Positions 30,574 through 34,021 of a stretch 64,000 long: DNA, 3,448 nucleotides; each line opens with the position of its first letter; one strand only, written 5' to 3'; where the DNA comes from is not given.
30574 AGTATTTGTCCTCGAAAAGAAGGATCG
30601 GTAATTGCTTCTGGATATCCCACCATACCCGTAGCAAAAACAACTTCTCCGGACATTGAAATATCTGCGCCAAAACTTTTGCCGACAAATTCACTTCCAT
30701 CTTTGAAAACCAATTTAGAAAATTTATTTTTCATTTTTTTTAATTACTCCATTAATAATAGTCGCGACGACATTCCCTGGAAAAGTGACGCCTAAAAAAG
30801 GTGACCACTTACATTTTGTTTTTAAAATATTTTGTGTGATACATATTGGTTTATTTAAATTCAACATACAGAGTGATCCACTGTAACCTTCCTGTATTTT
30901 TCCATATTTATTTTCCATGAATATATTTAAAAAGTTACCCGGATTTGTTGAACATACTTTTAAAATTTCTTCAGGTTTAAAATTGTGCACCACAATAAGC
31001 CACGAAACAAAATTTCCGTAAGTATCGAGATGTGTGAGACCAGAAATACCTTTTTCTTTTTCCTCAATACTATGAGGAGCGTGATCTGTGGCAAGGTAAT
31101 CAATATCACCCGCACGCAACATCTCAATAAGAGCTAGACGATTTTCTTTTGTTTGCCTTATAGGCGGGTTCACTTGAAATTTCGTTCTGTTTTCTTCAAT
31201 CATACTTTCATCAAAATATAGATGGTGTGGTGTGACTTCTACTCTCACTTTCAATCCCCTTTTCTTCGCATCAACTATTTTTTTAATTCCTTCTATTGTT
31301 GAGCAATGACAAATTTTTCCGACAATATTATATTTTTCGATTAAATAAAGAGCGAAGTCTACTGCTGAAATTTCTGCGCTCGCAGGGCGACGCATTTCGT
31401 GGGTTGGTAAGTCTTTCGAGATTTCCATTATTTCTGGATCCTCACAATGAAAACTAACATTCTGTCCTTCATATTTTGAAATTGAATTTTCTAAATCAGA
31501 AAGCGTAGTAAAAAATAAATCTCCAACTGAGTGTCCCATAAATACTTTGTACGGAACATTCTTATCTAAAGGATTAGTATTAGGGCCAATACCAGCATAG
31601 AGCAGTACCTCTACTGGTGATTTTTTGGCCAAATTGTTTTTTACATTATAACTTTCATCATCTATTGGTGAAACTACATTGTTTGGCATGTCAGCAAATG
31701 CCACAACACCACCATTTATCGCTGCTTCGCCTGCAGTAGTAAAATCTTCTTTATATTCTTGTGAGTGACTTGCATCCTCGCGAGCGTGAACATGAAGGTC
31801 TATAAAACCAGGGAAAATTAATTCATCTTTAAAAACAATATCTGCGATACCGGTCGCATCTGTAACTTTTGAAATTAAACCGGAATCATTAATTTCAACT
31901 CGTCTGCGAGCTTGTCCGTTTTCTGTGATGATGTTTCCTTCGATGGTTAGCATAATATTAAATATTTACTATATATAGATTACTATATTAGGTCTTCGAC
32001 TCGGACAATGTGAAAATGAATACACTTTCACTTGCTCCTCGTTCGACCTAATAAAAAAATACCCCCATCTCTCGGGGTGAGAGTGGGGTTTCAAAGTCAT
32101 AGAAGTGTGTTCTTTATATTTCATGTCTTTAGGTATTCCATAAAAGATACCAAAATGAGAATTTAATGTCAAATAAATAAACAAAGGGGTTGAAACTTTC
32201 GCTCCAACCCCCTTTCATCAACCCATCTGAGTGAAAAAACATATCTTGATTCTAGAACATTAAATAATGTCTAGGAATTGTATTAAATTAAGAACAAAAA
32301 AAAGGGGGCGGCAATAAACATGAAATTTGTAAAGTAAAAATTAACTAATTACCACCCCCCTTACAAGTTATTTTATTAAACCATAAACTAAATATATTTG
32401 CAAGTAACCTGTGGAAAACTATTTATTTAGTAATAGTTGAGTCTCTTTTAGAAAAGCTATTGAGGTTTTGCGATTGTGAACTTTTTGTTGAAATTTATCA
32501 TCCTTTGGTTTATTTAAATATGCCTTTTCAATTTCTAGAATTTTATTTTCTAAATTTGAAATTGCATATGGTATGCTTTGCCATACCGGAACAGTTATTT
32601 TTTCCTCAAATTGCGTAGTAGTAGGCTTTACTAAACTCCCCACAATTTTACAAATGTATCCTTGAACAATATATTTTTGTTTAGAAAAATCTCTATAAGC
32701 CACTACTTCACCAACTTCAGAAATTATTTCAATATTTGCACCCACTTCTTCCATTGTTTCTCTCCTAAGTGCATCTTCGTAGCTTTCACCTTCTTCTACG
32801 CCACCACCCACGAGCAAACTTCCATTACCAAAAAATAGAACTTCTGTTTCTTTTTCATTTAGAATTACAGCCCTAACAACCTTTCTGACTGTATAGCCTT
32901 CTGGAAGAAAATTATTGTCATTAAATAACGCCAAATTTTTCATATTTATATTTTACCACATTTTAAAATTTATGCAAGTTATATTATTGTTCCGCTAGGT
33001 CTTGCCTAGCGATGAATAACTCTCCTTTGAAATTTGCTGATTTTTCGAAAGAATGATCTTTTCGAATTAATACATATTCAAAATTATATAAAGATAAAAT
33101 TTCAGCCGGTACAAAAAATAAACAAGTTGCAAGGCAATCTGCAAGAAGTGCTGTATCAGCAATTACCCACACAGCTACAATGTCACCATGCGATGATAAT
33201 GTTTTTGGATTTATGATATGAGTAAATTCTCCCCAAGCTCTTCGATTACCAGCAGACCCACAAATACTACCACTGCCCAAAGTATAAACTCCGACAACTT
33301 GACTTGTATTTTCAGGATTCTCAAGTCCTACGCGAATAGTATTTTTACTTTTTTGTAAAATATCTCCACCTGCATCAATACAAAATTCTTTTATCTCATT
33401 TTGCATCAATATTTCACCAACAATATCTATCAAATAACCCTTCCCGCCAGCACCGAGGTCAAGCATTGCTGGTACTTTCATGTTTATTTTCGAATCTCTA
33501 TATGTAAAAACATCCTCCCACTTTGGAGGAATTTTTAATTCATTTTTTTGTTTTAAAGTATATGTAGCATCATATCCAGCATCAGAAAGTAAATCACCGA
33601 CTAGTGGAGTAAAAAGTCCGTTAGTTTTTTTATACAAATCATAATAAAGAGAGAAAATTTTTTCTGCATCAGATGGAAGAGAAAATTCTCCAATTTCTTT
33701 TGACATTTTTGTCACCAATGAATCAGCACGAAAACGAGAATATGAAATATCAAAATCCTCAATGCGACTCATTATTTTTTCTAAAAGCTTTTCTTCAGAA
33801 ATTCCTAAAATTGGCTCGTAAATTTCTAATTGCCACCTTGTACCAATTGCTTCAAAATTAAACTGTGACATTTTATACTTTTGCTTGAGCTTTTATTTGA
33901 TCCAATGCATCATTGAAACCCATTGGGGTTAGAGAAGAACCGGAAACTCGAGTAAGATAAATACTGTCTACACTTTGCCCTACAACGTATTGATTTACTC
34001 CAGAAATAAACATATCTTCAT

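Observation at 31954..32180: Leader region of the pyrC-carA-carB-pyrB operon with an attenuator-like terminator translated by a 52-codon leader ORF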

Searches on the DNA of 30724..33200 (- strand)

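Call 4: search_rna_families(source=window, start=31700, end=33200, threshold=evalue, max_evalue=10, show_alignments=5)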
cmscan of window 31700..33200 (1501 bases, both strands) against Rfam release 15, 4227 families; matches with E-value up to 10: 8.
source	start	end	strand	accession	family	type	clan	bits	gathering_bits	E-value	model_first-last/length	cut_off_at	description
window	32979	33063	-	RF03080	RT-9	Gene; sRNA;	-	20.4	46.1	2.5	1-92/92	no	RT-9 RNA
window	32981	33089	-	RF02856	30_292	Gene; sRNA;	-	19.7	112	1.1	1-115/115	no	Leptospira sRNA 30_292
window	32290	32375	-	RF00689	MIR390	Gene; miRNA;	-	19.3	77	0.96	1-121/121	no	MIR390 microRNA precursor family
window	32874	32930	+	RF02281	TtnuCD4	Gene; snRNA; snoRNA; CD-box;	-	19.2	60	1.5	1-60/60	no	Tetrahymena snoRNA TtnuCD4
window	32079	32217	+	RF02529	SSRC8_1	Gene; sRNA;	-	19.1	80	1.6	1-150/150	no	Streptococcus sRNA SSRC8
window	32142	32200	-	RF02701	PsrR1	Gene; sRNA;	-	17.6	42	2.9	1-79/79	no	Photosynthesis regulatory RNA1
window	32183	32270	-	RF04180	BTnc231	Gene; sRNA;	-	15.9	80.4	2.8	1-154/154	no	Bacteroides sRNA BTnc231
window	32771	32902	-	RF02111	IS009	Gene;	-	13.4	117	2.4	1-199/199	no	IS009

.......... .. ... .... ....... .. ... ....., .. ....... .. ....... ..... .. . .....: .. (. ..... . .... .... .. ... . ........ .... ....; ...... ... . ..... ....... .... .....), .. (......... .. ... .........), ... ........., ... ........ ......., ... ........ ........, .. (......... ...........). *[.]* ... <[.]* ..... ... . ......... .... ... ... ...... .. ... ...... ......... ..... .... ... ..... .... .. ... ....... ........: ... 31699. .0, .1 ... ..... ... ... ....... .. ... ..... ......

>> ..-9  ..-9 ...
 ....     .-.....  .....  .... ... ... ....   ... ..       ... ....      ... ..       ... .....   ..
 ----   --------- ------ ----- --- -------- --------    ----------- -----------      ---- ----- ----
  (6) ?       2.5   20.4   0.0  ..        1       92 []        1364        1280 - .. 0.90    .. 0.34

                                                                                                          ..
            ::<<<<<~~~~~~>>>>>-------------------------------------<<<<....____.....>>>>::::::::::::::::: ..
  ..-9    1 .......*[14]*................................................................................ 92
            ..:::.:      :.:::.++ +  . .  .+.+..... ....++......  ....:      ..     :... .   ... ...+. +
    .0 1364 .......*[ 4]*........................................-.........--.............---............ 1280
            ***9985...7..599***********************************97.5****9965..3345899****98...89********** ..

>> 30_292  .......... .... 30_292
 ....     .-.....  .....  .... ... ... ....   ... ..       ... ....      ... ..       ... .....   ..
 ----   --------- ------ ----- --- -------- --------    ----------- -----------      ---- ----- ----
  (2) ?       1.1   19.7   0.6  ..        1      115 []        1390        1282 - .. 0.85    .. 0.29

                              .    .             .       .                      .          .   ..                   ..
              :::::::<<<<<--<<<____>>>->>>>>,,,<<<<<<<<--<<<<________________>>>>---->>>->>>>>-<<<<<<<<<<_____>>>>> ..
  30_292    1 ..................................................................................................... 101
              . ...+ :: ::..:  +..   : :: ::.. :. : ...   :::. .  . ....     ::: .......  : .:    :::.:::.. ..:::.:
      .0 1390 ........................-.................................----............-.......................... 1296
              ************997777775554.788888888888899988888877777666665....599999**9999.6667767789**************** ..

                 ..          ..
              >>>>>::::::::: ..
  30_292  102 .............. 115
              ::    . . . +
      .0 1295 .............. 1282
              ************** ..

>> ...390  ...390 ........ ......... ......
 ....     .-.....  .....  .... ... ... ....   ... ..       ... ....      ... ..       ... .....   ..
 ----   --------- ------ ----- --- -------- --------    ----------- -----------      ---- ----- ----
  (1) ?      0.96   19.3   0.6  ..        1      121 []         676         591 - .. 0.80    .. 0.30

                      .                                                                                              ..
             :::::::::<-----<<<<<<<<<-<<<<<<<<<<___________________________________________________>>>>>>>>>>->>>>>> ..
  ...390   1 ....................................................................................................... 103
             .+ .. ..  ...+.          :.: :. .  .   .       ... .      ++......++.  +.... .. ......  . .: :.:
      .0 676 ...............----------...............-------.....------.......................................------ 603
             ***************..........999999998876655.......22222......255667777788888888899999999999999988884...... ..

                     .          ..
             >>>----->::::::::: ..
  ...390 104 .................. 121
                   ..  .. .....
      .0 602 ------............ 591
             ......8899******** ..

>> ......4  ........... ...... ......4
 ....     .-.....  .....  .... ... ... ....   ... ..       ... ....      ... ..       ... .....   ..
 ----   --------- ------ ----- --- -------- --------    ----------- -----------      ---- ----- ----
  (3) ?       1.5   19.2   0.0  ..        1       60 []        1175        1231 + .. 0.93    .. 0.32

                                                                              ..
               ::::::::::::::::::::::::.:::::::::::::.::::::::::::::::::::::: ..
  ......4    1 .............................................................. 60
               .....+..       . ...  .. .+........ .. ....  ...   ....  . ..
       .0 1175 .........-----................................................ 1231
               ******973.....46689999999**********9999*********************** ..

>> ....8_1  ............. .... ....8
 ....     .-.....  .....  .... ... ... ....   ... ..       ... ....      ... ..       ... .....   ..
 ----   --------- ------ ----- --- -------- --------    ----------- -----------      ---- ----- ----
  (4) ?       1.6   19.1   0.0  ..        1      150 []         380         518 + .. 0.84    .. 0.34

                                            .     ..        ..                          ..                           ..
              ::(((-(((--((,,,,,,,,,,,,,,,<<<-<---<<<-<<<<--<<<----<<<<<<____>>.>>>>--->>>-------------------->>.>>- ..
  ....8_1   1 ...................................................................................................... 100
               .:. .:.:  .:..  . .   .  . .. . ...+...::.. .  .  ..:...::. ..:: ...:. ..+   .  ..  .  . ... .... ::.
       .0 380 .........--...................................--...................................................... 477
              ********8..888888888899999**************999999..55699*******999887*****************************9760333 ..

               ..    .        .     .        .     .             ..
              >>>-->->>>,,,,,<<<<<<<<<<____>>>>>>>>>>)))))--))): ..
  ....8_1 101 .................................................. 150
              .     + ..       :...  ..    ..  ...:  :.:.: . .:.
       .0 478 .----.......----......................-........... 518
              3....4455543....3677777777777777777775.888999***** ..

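Call 59: search_rna_families(sources=[L001, L004, L005, L006, L007, L008, L009, L010, L012, L013, L014, L015, L018, L020, L021, L022, L089, L130, L153, L154], threshold=gathering)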
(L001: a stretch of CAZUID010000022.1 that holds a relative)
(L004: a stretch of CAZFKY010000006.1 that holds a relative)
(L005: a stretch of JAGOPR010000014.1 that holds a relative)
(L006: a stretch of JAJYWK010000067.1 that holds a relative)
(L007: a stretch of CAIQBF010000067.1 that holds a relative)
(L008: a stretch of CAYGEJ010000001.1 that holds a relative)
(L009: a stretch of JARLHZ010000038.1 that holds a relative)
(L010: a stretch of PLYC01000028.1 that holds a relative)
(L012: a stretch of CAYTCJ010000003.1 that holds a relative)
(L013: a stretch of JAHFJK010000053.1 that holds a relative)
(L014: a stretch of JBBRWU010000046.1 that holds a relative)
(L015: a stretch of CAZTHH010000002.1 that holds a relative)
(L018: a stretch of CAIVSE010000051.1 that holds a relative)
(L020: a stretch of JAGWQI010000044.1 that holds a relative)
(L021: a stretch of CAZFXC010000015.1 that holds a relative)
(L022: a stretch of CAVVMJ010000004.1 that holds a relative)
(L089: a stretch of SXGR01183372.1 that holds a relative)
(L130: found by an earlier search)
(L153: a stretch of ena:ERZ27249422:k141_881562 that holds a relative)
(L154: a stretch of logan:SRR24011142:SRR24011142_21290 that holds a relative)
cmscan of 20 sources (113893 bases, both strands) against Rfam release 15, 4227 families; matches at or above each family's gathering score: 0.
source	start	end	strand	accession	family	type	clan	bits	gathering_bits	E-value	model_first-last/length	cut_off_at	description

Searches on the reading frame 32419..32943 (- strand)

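Call 5: search_protein_families(library=ncbifam, proteins=[window:32419-32943:-])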
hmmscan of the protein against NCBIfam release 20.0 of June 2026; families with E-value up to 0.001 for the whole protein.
window:32419-32943:- (174 aa): 8 families
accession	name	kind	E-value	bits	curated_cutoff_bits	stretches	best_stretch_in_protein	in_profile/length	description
NF001936.0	PRK00714.1-3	equivalog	3.9e-07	30.1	118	1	46-89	41-84/155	RNA pyrophosphohydrolase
NF012016.0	PRK15472.1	equivalog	1.6e-06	27.9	95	1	42-91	33-80/141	nucleoside triphosphatase NudI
TIGR02705.1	nudix_YtkD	equivalog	1.3e-05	24.8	154.4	1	45-81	50-86/156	RNA deprotection pyrophosphohydrolase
TIGR00052.1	TIGR00052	subfamily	0.00017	21.2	79.55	1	43-80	83-120/188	nudix-type nucleoside diphosphatase, YffH/AdpP family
NF006530.0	PRK08999.1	equivalog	0.00032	19.8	245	1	45-77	38-70/315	Nudix family hydrolase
NF008003.0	PRK10729.1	equivalog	0.00035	19.9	248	1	44-78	94-128/210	ADP-ribose diphosphatase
NF001938.0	PRK00714.1-5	equivalog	0.00078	18.8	116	0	47-83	52-89/172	RNA pyrophosphohydrolase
NF008044.0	PRK10776.1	equivalog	0.00079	19.3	148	0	44-79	35-70/130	8-oxo-dGTP diphosphatase MutT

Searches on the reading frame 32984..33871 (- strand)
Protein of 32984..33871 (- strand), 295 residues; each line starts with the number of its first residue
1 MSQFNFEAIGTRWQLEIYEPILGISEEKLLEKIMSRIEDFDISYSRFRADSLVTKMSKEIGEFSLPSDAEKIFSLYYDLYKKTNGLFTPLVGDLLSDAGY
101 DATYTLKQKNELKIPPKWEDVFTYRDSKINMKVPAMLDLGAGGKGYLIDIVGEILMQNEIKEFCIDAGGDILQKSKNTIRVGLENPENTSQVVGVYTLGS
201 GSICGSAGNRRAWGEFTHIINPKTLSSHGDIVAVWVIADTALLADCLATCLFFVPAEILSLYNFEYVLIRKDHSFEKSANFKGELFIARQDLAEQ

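Call 5: search_protein_families(library=ncbifam, proteins=[window:32984-33871:-])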
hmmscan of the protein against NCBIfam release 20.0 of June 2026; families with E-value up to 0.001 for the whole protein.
window:32984-33871:- (295 aa): 2 families
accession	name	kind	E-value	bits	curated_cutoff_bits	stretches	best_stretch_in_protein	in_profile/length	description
NF007774.0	PRK10461.1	equivalog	1.8e-10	40.2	498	1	7-256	40-310/351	FAD:protein FMN transferase ApbE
NF003321.0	PRK04334.1-1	equivalog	0.0005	19.8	262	0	146-251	87-186/248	hypothetical protein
